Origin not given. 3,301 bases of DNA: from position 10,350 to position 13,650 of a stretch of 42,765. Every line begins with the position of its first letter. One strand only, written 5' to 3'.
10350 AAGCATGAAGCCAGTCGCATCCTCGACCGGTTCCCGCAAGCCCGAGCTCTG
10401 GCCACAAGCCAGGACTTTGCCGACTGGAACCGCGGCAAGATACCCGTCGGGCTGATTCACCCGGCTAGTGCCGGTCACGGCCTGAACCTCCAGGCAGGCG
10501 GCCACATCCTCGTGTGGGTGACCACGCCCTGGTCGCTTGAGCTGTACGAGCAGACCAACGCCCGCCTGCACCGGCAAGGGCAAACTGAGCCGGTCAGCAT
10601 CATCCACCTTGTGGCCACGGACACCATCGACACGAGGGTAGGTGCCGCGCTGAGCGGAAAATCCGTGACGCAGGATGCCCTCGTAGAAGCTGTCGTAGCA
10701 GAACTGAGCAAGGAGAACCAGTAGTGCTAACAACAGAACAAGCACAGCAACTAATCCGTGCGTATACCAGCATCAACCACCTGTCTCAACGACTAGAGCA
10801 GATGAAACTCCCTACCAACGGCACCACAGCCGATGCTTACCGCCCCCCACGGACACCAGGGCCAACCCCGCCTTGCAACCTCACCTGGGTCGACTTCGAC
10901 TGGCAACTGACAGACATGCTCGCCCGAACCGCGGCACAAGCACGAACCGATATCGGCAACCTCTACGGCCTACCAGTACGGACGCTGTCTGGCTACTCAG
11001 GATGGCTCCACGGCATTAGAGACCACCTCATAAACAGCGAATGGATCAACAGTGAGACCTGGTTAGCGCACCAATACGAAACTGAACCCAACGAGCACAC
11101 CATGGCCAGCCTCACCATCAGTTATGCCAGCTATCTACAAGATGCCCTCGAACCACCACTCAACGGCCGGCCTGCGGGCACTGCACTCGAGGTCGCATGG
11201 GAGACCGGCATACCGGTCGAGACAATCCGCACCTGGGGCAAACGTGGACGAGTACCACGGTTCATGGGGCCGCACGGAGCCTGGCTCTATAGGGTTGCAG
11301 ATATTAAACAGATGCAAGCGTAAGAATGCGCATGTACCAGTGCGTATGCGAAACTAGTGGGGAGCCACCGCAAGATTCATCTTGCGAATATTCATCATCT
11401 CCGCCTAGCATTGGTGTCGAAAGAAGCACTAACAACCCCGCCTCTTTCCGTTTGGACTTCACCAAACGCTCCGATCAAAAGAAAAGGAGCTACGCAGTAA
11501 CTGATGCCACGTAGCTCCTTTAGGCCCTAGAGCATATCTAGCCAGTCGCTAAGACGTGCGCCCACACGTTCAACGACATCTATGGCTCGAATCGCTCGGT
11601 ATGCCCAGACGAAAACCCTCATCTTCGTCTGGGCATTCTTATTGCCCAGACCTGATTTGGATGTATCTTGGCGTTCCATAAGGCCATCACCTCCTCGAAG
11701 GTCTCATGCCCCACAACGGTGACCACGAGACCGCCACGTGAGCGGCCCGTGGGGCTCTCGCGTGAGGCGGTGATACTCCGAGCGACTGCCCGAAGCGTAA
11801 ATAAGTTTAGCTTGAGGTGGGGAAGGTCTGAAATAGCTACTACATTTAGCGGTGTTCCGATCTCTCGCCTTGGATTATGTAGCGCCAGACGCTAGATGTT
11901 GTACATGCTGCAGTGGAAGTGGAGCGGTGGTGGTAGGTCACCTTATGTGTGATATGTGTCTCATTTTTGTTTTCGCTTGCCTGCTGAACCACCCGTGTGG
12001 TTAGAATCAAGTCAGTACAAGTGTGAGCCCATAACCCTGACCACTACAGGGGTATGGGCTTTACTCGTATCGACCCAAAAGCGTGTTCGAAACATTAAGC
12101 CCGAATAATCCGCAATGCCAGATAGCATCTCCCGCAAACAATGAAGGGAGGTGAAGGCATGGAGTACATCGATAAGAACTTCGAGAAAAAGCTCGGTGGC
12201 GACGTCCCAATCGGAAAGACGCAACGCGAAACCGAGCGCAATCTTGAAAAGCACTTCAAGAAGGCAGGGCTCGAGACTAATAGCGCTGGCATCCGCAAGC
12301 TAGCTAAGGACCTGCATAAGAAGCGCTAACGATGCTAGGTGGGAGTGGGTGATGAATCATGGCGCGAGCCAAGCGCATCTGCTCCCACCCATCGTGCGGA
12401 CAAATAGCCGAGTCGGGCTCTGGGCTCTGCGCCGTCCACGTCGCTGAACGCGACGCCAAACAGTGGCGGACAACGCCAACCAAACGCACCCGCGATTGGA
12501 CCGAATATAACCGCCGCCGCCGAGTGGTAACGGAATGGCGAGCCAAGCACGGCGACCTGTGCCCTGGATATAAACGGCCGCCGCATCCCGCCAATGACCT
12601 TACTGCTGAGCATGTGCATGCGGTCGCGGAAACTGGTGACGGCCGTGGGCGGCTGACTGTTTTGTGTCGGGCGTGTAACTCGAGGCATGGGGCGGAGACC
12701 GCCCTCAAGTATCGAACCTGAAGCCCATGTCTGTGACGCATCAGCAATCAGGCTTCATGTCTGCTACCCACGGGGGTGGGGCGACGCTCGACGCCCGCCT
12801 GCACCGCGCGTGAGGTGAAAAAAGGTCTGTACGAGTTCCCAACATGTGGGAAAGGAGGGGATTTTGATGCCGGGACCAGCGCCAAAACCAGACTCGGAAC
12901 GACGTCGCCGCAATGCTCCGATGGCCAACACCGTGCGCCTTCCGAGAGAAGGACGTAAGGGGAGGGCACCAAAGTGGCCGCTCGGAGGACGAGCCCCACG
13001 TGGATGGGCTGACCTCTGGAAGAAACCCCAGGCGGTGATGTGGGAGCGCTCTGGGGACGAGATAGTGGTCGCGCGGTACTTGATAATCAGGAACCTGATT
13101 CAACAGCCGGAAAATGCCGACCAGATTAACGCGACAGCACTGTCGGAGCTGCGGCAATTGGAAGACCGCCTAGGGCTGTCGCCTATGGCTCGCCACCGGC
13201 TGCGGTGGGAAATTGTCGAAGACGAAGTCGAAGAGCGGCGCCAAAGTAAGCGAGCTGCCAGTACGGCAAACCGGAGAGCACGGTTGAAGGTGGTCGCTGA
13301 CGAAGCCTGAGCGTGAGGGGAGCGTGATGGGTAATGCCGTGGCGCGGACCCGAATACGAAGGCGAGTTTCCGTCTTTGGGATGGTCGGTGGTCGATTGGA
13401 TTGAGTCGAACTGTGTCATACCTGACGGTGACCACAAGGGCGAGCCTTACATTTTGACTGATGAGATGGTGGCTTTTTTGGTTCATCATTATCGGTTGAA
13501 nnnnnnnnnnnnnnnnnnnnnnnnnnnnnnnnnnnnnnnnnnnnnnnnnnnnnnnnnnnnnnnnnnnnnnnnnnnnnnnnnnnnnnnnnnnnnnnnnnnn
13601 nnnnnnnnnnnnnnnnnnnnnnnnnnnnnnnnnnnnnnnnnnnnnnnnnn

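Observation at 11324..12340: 1-kb low-GC island between the early and packaging modules: divergent small ORFs, a perfect 12-bp terminator and several hairpins (moron or ncRNA locus)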

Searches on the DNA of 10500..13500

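Call 5: search_rna_families(source=window, start=10500, end=13500, threshold=evalue, max_evalue=10, show_alignments=3)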
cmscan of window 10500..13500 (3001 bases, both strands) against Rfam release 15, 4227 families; matches with E-value up to 10: 4.
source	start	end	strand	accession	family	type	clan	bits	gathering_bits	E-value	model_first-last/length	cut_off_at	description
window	13103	13203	+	RF00312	snoZ206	Gene; snRNA; snoRNA; CD-box;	-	20.8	50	1.4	1-129/129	no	Small nucleolar RNA Z206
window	11477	11527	-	RF04288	mir-9201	Gene; miRNA;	CL00147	20.4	95.5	0.66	1-81/81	no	mir-9201 microRNA precursor family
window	13146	13184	+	RF02468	Ms_IGR-4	Gene; sRNA;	-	19.6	55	3.8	1-38/38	no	Mycobacterium sRNA Ms_IGR-4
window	11340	11402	-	RF01122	sR39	Gene; snRNA; snoRNA; CD-box;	-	12.7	50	6.8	1-56/56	no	Small nucleolar RNA sR39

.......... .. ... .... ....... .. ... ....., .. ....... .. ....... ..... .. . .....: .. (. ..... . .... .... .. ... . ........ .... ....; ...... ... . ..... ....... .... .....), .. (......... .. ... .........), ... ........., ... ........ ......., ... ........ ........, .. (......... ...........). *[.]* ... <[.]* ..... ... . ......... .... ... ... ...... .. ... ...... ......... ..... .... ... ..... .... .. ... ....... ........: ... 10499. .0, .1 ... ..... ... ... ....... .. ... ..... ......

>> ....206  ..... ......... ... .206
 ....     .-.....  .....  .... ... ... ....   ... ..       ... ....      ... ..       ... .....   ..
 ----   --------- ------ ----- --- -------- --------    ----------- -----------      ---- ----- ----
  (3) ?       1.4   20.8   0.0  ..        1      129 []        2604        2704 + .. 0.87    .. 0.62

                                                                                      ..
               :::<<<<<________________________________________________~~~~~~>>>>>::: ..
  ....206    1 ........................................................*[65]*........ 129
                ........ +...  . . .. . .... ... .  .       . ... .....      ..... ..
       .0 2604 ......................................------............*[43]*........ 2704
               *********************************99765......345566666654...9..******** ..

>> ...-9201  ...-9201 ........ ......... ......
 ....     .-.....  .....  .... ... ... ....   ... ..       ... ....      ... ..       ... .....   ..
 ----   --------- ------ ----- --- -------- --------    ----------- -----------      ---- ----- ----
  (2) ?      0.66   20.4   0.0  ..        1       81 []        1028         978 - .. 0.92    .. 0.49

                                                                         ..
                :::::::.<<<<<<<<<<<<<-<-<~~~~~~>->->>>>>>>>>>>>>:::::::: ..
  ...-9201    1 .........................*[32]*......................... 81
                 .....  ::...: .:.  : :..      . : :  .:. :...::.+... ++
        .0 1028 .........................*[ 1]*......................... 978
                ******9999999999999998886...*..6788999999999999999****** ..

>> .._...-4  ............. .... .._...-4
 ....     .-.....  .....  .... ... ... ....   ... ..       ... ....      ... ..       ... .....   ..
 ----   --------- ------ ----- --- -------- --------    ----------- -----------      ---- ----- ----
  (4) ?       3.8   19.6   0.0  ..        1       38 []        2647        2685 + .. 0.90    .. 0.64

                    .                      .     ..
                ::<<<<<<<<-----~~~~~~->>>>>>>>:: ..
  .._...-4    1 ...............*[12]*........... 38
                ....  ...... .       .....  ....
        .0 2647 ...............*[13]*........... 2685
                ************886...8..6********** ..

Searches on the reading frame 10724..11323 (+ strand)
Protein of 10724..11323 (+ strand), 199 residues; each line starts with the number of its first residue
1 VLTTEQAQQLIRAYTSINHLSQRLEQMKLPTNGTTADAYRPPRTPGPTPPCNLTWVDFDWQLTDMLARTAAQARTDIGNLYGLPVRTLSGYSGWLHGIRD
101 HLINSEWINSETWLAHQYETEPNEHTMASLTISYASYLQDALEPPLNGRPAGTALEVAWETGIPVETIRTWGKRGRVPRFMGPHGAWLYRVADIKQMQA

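Call 10: search_protein_families(library=pfam, proteins=[window:10724-11323:+], max_evalue=0.1)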
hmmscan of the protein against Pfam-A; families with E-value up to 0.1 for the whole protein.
window:10724-11323:+ (199 aa): 3 families
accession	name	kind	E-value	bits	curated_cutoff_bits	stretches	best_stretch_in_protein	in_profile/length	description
PF00376.29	MerR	-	0.0014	18.9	28.2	1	156-179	4-28/38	MerR family regulatory protein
PF12728.13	HTH_17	-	0.0016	19.1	27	1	156-197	6-46/51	Helix-turn-helix domain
PF13411.12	MerR_1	-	0.0034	17.9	21.6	1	156-198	5-47/69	MerR HTH family regulatory protein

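Call 11: search_protein_families(library=phrogs, proteins=[window:10724-11323:+], max_evalue=0.1)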
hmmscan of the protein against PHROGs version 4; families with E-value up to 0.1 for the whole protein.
window:10724-11323:+ (199 aa): 7 families
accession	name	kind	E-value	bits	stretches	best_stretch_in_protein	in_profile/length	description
phrog_12885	-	unknown function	4.3e-08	33.9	1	18-78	15-76/203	-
phrog_2474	-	transcription regulation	0.00011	23.2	1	153-198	50-96/118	MerR-like transcriptional regulator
phrog_66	-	integration and excision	0.0013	19.4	1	141-198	83-140/412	excisionase and transcriptional regulator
phrog_1568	-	DNA, RNA and nucleotide metabolism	0.0044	17.6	1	7-83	37-102/264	DNA binding protein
phrog_908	-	unknown function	0.0099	15.9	1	145-194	253-303/361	-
phrog_575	-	integration and excision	0.023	15.8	0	161-181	23-43/71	Cox-like excisionase and repressor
phrog_1969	-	unknown function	0.045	15.1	1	153-198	63-110/116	-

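Call 12: find_related_loci(query=window:10724-11320:+, collection=viral_contigs, flank=6000)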
Query window:10724-11320:+ (199 aa) in viral_contigs; peptide patterns used: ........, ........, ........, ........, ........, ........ (x = any residue, [..] = any of these).
2 stretches matched a pattern, but none encodes a relative of the query by tblastn (E <= 1e-3).

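Call 37: search_protein_families(library=padloc, proteins=[window:10724-11320:+], max_evalue=0.1)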
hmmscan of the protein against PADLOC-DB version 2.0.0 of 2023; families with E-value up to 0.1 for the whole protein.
window:10724-11320:+ (199 aa): 1 family
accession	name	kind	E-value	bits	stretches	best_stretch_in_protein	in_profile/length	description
PDLC04133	mad1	-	0.011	14.1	0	150-178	4-32/60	mads_1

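Call 40: search_protein_families(library=ncbifam, proteins=[window:10724-11320:+], max_evalue=0.5)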
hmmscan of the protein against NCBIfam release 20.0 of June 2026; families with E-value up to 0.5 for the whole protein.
window:10724-11320:+ (199 aa): 1 family
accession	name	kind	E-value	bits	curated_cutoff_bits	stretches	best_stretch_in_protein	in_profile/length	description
NF046037.1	carphisopro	domain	0.025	14.8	38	1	152-179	9-36/54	carph-isopro domain-containing protein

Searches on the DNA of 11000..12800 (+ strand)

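Call 4: search_dna_similar(query=window:11000-12800:+, collection=phages, mode=distant, max_rows=30)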
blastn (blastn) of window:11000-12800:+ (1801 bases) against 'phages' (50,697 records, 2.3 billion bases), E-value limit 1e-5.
No match.

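Call 63: search_rna_families(sources=[L022, L023], threshold=evalue, max_evalue=1)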
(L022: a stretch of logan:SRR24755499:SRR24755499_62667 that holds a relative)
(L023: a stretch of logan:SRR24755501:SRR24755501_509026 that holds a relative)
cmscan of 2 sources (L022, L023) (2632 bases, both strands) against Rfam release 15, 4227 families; matches with E-value up to 1: 0.
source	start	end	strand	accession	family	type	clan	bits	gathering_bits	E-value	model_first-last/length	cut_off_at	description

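Call 64: search_dna_similar(query=L022:1-1594:+, collection=phages, mode=distant, max_rows=10)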
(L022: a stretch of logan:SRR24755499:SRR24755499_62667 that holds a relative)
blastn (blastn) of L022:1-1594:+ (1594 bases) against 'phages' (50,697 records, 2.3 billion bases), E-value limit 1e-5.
No match.

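Call 65: search_dna_similar(query=L022:1-1594:+, collection=plasmids, mode=distant, max_rows=10)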
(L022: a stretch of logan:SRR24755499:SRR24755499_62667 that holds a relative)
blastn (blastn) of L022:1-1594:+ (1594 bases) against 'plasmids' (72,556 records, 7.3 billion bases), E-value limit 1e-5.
No match.

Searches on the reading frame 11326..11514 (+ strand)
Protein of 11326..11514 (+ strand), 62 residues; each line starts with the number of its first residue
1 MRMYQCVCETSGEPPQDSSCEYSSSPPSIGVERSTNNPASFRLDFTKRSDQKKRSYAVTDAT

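Call 10: search_protein_families(library=pfam, proteins=[window:11326-11514:+], max_evalue=0.1)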
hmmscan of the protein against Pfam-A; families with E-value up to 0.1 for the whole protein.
window:11326-11514:+ (62 aa): 0 families

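Call 11: search_protein_families(library=phrogs, proteins=[window:11326-11514:+], max_evalue=0.1)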
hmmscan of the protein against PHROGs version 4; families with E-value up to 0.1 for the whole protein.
window:11326-11514:+ (62 aa): 0 families
